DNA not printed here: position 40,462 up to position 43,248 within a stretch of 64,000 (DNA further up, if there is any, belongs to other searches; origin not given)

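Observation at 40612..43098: Catalytically degenerate family-B DNA polymerase fused to a VRR-NUC nuclease domain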

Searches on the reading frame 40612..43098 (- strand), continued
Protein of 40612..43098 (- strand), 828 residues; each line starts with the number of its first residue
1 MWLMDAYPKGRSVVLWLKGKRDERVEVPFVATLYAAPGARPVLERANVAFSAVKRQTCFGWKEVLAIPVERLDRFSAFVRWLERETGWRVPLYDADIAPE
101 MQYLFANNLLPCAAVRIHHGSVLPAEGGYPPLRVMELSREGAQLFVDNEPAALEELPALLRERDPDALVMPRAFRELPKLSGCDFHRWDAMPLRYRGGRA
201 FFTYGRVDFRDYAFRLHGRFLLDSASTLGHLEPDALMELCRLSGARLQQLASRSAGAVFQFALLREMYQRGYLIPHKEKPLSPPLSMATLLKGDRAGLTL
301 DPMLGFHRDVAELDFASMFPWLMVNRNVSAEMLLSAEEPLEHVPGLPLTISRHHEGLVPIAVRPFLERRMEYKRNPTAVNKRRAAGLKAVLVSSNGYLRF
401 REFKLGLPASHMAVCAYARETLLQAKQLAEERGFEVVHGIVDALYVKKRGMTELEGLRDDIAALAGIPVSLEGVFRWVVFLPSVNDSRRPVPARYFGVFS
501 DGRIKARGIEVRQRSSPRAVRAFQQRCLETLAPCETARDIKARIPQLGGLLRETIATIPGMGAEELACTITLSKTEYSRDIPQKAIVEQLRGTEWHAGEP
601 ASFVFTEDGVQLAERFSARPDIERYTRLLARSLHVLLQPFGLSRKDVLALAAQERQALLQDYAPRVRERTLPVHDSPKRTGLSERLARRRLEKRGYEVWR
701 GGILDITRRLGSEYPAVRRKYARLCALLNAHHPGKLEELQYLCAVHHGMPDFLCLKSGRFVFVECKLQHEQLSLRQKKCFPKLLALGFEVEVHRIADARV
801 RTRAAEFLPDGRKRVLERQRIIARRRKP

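Call 6: find_homologous_proteins(query=window:40612-43098:-, max_evalue=0.001)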
Query window:40612-43098:- (828 aa): 180 proteins with E <= 0.001 among 8000 candidates; the best 120 are listed.
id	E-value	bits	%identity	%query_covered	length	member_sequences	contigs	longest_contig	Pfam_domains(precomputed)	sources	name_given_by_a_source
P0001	0.0e+0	1873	100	100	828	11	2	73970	PF00136.27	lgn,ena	-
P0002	1.0e-260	886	51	99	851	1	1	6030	PF00136.27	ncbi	ncbi:MAG: DNA polymerase domain-containing protein [archaeon]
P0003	2.7e-252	858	49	97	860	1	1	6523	PF08774.18,PF00136.27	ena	-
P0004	8.0e-249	846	48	99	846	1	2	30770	PF08774.18,PF00136.27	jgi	jgi:DNA polymerase elongation subunit (family B)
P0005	1.6e-248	845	47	99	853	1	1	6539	PF00136.27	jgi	jgi:DNA polymerase elongation subunit (family B)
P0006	4.2e-248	844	49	98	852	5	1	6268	PF08774.18,PF00136.27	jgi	-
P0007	4.2e-248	844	47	99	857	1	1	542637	PF00136.27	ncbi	ncbi:MAG: DNA polymerase domain-containing protein [Candidatus Woesearchaeota archaeon]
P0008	5.6e-245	834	48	100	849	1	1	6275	PF08774.18,PF00136.27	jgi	-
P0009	1.6e-244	832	48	100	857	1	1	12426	PF08774.18,PF00136.27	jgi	-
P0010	3.0e-243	828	47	99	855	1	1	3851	PF08774.18,PF00136.27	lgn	-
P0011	5.5e-243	827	45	99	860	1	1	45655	PF08774.18,PF00136.27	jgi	jgi:DNA polymerase elongation subunit (family B)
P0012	1.7e-242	825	47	100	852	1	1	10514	PF08774.18,PF00136.27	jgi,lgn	-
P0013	1.9e-242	825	47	99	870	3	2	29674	PF08774.18,PF00136.27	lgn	-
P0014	1.1e-241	823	47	99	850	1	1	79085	PF08774.18,PF00136.27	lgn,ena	-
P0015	1.2e-241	822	46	99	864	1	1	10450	PF08774.18,PF00136.27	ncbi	ncbi:DNA polymerase domain-containing protein [Nanoarchaeota archaeon]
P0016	2.8e-240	818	46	99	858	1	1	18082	PF08774.18,PF00136.27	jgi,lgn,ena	-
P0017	3.3e-240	818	48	99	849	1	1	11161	PF08774.18,PF00136.27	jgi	jgi:DNA polymerase elongation subunit (family B)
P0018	1.2e-239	816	45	99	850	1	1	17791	PF08774.18,PF00136.27,PF03104.26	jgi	jgi:DNA polymerase elongation subunit (family B)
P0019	2.1e-239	815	44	99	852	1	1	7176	PF08774.18,PF00136.27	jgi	jgi:DNA polymerase elongation subunit (family B)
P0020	6.5e-239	813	48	97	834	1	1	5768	PF08774.18,PF00136.27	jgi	-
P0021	6.9e-239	813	45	99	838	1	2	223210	PF08774.18,PF00136.27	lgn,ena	-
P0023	2.0e-235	802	45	99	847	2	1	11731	PF08774.18,PF00136.27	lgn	-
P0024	2.4e-235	802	47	99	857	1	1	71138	PF08774.18,PF00136.27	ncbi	-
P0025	7.5e-235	800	46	100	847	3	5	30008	PF08774.18,PF00136.27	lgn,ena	-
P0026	1.9e-234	799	45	99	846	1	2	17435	PF08774.18,PF00136.27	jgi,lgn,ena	jgi:DNA polymerase-2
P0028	3.2e-234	798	47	99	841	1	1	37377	PF08774.18,PF00136.27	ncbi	-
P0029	4.0e-234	798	46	99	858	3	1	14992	PF08774.18,PF00136.27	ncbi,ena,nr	ncbi:MAG TPA: DNA polymerase domain-containing protein [Candidatus Nanoarchaeia archaeon]|nr:DNA pol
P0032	2.8e-233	795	45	99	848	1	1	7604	PF08774.18,PF00136.27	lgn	-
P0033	1.2e-232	793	46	97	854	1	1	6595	PF08774.18,PF00136.27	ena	-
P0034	2.0e-231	789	45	99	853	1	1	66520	PF08774.18,PF00136.27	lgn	-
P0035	8.7e-231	787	45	99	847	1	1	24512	PF08774.18,PF00136.27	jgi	-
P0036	1.7e-230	786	45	99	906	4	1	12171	PF08774.18,PF00136.27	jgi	-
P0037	2.0e-230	785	43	99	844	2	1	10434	PF08774.18,PF00136.27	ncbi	ncbi:MAG: DNA polymerase domain-containing protein [Nanoarchaeota archaeon]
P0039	9.5e-229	780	44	99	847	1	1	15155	PF08774.18,PF00136.27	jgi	jgi:DNA polymerase elongation subunit (family B)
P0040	1.8e-223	762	44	99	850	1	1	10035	PF08774.18,PF00136.27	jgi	jgi:DNA polymerase II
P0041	4.4e-223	761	43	99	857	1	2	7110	PF08774.18,PF00136.27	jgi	-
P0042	2.2e-222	759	44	99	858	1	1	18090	PF08774.18,PF00136.27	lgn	-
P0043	3.7e-219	748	45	99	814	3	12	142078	PF08774.18,PF00136.27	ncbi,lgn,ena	-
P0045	1.0e-216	740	43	99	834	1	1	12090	PF08774.18,PF00136.27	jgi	jgi:DNA polymerase elongation subunit (family B)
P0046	1.6e-212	726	44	99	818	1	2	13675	PF08774.18,PF00136.27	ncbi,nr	ncbi:MAG: VRR-NUC domain-containing protein [Nanoarchaeota archaeon]|nr:VRR-NUC domain-containing pr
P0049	7.0e-207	707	44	99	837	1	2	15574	PF08774.18,PF00136.27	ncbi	ncbi:MAG: DNA polymerase domain-containing protein [Nanoarchaeota archaeon]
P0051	5.8e-204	698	41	99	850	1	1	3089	PF08774.18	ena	-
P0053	2.3e-198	679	43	100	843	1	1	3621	PF08774.18,PF00136.27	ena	-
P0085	1.3e-176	607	39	99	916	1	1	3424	PF08774.18,PF00136.27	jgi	jgi:DNA polymerase-2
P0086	1.8e-176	607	43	80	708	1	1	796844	PF00136.27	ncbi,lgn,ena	-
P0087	2.0e-176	607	60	32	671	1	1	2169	PF08774.18,PF00136.27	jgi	jgi:DNA polymerase elongation subunit (family B)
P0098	2.0e-172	594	50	67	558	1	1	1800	PF08774.18,PF00136.27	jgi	jgi:DNA polymerase-2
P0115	5.0e-148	513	46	61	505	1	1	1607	PF08774.18,PF00136.27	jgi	jgi:DNA polymerase-2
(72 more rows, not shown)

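Call 17: find_encoding_contigs(protein=P0007, flank=6000, max_places=2)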
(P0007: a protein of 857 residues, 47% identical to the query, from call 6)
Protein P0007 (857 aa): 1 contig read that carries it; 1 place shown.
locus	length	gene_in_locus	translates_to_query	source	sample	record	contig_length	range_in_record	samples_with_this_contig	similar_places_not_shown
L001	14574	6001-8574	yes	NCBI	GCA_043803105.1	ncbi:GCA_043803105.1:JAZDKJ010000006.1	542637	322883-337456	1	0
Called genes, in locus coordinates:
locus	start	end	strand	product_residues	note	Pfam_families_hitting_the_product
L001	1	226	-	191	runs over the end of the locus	PF01928:CYTH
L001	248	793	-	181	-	PF01725:Ham1p_like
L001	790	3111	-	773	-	PF01674:Lipase_2 (faint), PF06028:DUF915 (faint), PF00561:Abhydrolase_1 (weak)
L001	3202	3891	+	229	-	PF26485:DUF8156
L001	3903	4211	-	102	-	-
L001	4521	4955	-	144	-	-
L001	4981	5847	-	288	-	-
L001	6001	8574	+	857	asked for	PF00136:DNA_pol_B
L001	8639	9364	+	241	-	-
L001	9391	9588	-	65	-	PF04070:DUF378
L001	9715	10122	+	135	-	-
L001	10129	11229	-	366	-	PF05958:tRNA_U5-meth_tr, PF03602:Cons_hypoth95, PF05175:MTS (weak)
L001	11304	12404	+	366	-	-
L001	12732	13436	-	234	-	-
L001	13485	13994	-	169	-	-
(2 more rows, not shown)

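Call 18: find_encoding_contigs(protein=P0021, flank=6000, max_places=2)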
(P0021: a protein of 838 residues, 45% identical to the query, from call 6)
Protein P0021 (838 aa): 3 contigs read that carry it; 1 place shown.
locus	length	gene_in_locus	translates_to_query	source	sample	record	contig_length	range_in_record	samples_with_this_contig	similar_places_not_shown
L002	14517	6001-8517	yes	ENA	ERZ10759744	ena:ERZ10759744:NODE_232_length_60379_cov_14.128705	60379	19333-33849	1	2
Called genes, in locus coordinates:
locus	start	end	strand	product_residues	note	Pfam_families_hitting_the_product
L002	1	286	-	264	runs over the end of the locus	PF01791:DeoC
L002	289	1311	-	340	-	PF01118:Semialdhyde_dh, PF02774:Semialdhyde_dhC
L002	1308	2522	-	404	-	PF00696:AA_kinase, PF01842:ACT (faint), PF13840:ACT_7 (weak), PF22468:ACT_9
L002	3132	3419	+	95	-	PF02680:DUF211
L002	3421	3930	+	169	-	PF01988:VIT1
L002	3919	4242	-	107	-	PF04266:ASCH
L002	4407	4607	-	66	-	-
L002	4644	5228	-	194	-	-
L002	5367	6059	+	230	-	PF26485:DUF8156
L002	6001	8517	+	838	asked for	PF00136:DNA_pol_B, PF08774:VRR_NUC (weak)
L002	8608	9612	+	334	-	PF03773:ArsP_1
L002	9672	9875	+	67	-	PF11146:DUF2905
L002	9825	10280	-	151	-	PF13396:PLDc_N, PF04024:PspC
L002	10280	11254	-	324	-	-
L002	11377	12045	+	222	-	-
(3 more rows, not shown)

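Call 19: find_encoding_contigs(protein=P0086, flank=6000, max_places=2)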
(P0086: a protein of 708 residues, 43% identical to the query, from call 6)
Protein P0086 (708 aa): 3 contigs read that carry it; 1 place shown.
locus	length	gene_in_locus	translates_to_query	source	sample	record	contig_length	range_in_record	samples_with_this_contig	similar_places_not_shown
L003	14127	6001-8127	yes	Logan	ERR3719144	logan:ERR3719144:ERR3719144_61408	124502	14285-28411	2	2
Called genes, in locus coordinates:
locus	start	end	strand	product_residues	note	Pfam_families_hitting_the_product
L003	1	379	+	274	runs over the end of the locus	-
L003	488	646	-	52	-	-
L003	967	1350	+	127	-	-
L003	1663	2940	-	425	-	PF05958:tRNA_U5-meth_tr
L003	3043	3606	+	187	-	-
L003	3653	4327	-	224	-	-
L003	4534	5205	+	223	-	PF26485:DUF8156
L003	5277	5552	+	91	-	-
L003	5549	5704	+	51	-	-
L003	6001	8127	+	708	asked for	PF00136:DNA_pol_B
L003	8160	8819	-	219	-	-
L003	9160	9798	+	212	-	PF02586:SRAP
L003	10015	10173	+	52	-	-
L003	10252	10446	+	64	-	-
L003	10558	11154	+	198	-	PF01300:Sua5_yciO_yrdC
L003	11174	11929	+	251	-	-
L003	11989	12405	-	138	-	PF08570:DUF1761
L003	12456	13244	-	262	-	-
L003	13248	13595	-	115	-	-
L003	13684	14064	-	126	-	-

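Call 31: find_related_loci(query=A1, collection=genome_contigs, flank=8000)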
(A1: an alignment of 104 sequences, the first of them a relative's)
Query A1 (828 aa) in genome_contigs; peptide patterns used: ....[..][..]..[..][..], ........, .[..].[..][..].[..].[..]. (x = any residue, [..] = any of these).
599 stretches matched a pattern (row limit reached: there are more); 533 encode a relative of the query (tblastn E <= 1e-3); the best 80 are kept; 80 distinct loci.
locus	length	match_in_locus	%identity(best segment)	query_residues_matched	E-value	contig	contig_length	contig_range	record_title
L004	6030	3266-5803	51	2-824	0e+0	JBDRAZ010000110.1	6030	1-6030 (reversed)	MAG: archaeon isolate MEGAHIT-group-1.1032 k141_6980899, whole genome shotgun sequence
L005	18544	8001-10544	47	2-819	0e+0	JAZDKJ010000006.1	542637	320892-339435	MAG: Candidatus Woesearchaeota archaeon isolate MEGAHIT-group-0.53 k141_6708147, whole genome shotgun sequence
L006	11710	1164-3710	45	2-823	0e+0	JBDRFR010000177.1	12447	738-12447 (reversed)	MAG: Nanoarchaeota archaeon isolate MEGAHIT-group-1.382 k141_2519830, whole genome shotgun sequence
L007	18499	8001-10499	44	2-825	0e+0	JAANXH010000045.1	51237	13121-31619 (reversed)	MAG: Candidatus Woesearchaeota archaeon isolate SuakinDeep_MAG79_5 MAG795_45, whole genome shotgun sequence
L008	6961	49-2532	47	3-819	0e+0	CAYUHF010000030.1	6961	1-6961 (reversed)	MAG TPA_asm: uncultured Methanosarcinales archaeon isolate SRP332253_co2_76 genome assembly, contig: NODE_11616_length_6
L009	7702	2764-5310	46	2-820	0e+0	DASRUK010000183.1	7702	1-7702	MAG TPA_asm: Candidatus Nanoarchaeia archaeon isolate SMAG_U8018 k141_2000276, whole genome shotgun sequence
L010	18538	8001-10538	44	1-822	0e+0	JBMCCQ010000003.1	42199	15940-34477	MAG: Candidatus Nanoarchaeia archaeon isolate C1M08_54 NODE_276_length_42199_cov_8.209259, whole genome shotgun sequence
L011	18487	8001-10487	45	1-805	0e+0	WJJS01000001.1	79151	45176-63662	MAG: Candidatus Woesearchaeota archaeon isolate Bin_272 k141_12796, whole genome shotgun sequence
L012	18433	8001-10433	45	3-822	0e+0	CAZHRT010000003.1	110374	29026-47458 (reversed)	MAG TPA_asm: uncultured Methanosarcinales archaeon isolate binchicken_co28_95 genome assembly, contig: NODE_122_length_1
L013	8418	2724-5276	42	2-828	0e+0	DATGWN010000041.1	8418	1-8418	MAG TPA_asm: Acidobacteriota bacterium isolate SMAG_U10583 k141_73403, whole genome shotgun sequence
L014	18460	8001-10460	46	2-796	0e+0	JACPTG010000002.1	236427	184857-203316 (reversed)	MAG: Candidatus Woesearchaeota archaeon isolate NC_groundwater_726_Ag_S-0.2um_49_29 S36_SO-2_scaffold_125765, whole geno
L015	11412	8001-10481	44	2-819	0e+0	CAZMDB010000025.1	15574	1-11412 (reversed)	MAG TPA_asm: uncultured Methanosarcinales archaeon isolate SRP252850_co1_224 genome assembly, contig: NODE_6996_length_1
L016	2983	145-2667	43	2-819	0e+0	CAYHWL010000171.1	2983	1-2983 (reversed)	MAG TPA_asm: uncultured Methanosarcinales archaeon isolate ERP119705_co15_581 genome assembly, contig: NODE_49804_length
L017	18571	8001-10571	47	2-824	0e+0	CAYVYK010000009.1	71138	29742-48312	MAG TPA_asm: uncultured Methanosarcinales archaeon isolate binchicken_co115_67 genome assembly, contig: NODE_718_length_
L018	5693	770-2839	47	3-662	0e+0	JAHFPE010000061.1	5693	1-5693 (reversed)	MAG: Candidatus Woesearchaeota archaeon isolate nzgw52 NODE_30554_length_5694_cov_2.876189, whole genome shotgun sequenc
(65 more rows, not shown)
